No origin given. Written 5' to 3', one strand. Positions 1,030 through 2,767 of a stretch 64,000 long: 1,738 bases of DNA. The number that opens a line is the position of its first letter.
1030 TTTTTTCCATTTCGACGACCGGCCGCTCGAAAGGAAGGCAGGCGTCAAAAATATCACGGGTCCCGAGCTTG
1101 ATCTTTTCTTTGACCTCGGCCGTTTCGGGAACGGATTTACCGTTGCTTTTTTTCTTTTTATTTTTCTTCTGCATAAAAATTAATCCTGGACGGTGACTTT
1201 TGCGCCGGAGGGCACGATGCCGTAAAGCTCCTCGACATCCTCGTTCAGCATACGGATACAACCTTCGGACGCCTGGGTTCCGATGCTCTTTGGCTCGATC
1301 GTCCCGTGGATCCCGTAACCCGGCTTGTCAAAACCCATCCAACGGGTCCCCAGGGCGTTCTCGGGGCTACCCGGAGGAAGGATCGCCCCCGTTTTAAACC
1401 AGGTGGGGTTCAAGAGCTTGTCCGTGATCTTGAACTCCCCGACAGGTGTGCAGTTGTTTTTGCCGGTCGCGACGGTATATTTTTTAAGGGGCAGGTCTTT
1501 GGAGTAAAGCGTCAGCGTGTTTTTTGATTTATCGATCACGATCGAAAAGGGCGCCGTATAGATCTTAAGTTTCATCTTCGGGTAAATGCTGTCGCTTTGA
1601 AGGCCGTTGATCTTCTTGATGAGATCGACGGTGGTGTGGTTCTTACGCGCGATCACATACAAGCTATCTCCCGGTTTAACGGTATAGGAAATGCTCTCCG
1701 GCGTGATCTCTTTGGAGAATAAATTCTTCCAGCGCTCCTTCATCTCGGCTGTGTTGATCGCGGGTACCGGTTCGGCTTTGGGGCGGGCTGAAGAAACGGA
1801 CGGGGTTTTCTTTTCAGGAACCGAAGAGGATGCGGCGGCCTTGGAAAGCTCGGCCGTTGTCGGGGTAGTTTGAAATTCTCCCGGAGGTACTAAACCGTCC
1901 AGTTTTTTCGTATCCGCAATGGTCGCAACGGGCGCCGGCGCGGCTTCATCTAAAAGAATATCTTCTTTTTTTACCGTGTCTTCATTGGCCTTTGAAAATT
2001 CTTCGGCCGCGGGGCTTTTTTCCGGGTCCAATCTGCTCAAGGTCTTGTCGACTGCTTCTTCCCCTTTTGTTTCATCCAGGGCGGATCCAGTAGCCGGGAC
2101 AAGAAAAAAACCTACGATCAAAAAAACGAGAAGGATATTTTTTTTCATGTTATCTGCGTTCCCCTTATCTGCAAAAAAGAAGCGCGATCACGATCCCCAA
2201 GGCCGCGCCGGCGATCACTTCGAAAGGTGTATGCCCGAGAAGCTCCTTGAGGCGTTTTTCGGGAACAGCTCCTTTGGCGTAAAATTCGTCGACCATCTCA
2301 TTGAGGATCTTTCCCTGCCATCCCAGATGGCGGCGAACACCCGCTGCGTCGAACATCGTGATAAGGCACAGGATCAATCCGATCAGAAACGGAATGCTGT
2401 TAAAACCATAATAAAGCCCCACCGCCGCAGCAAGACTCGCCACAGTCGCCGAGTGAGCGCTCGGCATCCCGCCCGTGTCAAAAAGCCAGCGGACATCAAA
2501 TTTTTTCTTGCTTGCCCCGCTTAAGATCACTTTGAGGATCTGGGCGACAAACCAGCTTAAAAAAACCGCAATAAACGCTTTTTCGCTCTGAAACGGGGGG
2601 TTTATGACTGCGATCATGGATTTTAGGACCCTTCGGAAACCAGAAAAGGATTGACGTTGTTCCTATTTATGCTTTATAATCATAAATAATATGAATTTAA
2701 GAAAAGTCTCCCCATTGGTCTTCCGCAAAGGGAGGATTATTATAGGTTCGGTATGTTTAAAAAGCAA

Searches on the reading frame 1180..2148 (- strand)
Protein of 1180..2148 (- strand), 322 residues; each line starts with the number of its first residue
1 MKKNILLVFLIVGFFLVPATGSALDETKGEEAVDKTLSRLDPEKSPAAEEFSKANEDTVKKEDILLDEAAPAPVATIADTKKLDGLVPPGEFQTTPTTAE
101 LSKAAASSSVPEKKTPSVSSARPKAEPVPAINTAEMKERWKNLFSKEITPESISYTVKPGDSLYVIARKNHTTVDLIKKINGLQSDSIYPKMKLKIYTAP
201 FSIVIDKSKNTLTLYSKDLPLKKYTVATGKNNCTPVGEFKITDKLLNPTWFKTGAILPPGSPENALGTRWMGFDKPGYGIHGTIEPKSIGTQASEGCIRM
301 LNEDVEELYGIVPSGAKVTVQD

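Call 4: search_protein_families(library=pfam, proteins=[window:1180-2148:-], max_evalue=0.01)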
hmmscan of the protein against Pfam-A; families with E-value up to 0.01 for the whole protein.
window:1180-2148:- (322 aa): 3 families
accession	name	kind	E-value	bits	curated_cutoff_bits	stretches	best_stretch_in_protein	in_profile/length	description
PF03734.19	YkuD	-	4.8e-25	89.3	23.4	1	202-320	3-146/146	L,D-transpeptidase catalytic domain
PF01476.26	LysM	-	3e-14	53.1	20.9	1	155-196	1-42/43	LysM domain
PF23473.1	LysM3_LYK4_5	-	0.002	18.6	29.3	1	154-190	4-40/48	LYK4/5 LysM3 domain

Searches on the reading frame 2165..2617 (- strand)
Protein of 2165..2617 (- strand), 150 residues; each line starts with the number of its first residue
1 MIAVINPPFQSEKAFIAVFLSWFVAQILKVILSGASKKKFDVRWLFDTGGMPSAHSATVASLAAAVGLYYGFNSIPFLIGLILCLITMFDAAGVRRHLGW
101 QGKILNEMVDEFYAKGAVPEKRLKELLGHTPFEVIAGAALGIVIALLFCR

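Call 4: search_protein_families(library=pfam, proteins=[window:2165-2617:-], max_evalue=0.01)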
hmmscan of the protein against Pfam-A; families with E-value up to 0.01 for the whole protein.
window:2165-2617:- (150 aa): 2 families
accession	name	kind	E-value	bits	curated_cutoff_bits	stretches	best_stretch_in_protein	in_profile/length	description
PF02681.20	DUF212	-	1e-44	152.2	26.5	1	12-144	3-126/126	Divergent PAP2 family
PF01569.27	PAP2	-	2.9e-05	24.2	27.2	1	43-88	47-93/130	PAP2 superfamily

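Call 47: list_cluster_members(proteins=[window:2165-2617:-, window:6166-6765:-, window:7474-8763:-, window:10587-12173:-, window:13847-14830:-, window:18407-21001:-, window:28022-29071:-, window:34749-36560:-, window:39385-41271:-, window:42327-43460:-])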
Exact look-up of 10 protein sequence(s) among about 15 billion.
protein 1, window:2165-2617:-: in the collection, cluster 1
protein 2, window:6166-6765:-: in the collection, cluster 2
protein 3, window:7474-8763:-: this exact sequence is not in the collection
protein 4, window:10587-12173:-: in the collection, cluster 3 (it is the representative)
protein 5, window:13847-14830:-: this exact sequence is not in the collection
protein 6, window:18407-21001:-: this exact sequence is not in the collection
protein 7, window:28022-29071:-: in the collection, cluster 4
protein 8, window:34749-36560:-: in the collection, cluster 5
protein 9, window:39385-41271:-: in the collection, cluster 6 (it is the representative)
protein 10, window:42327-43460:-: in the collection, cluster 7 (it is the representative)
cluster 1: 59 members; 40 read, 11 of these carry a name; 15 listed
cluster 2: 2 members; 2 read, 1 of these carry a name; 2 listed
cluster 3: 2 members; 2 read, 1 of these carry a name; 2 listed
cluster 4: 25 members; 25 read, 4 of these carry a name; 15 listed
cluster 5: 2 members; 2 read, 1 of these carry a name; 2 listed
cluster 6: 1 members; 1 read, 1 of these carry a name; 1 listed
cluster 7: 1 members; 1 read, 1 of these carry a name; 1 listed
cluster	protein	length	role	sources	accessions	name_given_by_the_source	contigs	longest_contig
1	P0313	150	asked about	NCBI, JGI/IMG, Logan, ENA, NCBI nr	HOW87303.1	MAG TPA: divergent PAP2 family protein [Candidatus Omnitrophota bacterium] | divergent PAP2 family protein [Candidatus Omnitrophota bacterium]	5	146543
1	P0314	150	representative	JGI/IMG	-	acid phosphatase family membrane protein YuiD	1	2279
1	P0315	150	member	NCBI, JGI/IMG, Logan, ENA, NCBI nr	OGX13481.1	MAG: hypothetical protein A2351_01605 [Omnitrophica bacterium RIFOXYB12_FULL_50_7]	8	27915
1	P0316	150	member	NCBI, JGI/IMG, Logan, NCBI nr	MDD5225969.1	MAG: divergent PAP2 family protein [Candidatus Omnitrophica bacterium] | hypothetical protein | divergent PAP2 family protein [Candidatus Omnitrophota bacterium]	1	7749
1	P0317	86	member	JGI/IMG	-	acid phosphatase family membrane protein YuiD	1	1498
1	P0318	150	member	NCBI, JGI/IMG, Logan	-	acid phosphatase family membrane protein YuiD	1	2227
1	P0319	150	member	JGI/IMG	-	acid phosphatase family membrane protein YuiD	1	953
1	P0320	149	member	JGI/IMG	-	hypothetical protein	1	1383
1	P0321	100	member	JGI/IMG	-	uncharacterized protein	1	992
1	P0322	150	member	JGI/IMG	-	uncharacterized protein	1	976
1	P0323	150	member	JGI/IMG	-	uncharacterized protein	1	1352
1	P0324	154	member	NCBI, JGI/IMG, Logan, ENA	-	-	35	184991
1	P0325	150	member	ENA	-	-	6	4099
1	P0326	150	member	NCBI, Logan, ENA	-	-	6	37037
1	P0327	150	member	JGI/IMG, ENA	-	-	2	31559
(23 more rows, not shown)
